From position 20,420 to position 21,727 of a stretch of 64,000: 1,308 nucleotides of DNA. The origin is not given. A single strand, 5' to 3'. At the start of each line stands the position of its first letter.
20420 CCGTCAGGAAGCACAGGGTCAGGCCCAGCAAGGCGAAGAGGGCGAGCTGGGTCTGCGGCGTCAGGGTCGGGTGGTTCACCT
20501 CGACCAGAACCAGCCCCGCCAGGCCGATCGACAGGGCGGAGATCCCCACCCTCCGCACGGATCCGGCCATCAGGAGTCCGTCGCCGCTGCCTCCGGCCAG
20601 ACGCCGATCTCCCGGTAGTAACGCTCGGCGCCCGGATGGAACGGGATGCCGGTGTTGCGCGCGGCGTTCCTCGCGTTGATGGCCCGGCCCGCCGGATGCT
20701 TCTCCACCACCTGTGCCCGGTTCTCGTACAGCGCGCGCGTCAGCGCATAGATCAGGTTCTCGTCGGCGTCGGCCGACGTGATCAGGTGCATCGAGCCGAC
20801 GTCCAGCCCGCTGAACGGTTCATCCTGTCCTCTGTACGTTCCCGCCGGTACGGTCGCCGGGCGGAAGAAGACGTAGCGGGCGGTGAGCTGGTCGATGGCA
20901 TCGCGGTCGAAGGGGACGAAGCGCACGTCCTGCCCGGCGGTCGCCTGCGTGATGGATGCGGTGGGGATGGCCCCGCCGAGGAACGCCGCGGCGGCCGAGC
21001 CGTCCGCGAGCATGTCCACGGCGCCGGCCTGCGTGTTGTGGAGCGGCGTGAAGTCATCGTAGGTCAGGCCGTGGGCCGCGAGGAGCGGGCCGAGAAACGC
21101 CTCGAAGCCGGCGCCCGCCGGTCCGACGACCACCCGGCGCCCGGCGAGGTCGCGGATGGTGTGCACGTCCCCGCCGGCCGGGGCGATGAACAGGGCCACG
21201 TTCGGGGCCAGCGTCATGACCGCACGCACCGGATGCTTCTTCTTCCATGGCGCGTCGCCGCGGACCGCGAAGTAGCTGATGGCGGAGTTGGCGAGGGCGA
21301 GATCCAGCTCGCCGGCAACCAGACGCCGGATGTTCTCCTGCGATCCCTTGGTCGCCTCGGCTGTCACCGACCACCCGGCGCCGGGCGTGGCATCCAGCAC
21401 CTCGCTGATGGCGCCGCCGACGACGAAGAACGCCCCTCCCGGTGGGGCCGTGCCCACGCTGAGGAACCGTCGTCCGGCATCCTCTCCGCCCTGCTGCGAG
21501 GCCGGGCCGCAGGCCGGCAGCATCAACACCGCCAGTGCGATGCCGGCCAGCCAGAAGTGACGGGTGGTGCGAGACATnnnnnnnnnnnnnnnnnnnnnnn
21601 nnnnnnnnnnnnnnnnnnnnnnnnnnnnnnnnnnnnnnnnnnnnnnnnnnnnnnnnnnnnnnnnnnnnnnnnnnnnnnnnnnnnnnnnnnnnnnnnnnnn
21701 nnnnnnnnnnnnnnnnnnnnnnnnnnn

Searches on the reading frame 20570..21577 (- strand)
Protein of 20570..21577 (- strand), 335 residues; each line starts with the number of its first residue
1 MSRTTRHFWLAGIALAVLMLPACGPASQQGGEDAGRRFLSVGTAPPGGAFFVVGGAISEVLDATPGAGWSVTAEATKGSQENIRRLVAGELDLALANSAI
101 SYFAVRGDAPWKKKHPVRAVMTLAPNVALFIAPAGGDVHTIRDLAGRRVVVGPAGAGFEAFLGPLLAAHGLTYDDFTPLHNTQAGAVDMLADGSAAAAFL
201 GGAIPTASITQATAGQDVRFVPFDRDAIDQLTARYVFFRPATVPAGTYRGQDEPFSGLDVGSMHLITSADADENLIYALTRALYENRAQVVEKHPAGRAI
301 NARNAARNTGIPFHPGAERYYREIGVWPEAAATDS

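Call 16: search_protein_families(library=pfam, proteins=[window:20570-21577:-], max_evalue=0.001)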
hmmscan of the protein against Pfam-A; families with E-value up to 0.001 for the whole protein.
window:20570-21577:- (335 aa): 4 families
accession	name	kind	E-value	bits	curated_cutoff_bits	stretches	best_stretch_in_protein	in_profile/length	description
PF16868.10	NMT1_3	-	9.1e-65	219.6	27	1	41-325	1-289/289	NMT1-like family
PF09084.16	NMT1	-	3.1e-07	31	20.5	1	71-224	23-169/216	NMT1/THI5 like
PF12974.12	Phosphonate-bd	-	2.7e-06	27.4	27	1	68-207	28-169/242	ABC transporter, phosphonate, periplasmic substrate-binding protein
PF12727.12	PBP_like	-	6.4e-05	22.6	27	1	78-241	19-184/193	PBP superfamily domain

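Call 42: search_protein_families(library=ncbifam, proteins=[window:20570-21577:-], max_evalue=0.00001)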
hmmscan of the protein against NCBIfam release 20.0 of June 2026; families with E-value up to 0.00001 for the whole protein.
window:20570-21577:- (335 aa): 1 family
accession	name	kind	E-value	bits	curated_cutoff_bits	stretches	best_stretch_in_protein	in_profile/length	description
TIGR02122.1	TRAP_TAXI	subfamily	1.5e-77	260.6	84.35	1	11-325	8-320/320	TAXI family TRAP transporter solute-binding subunit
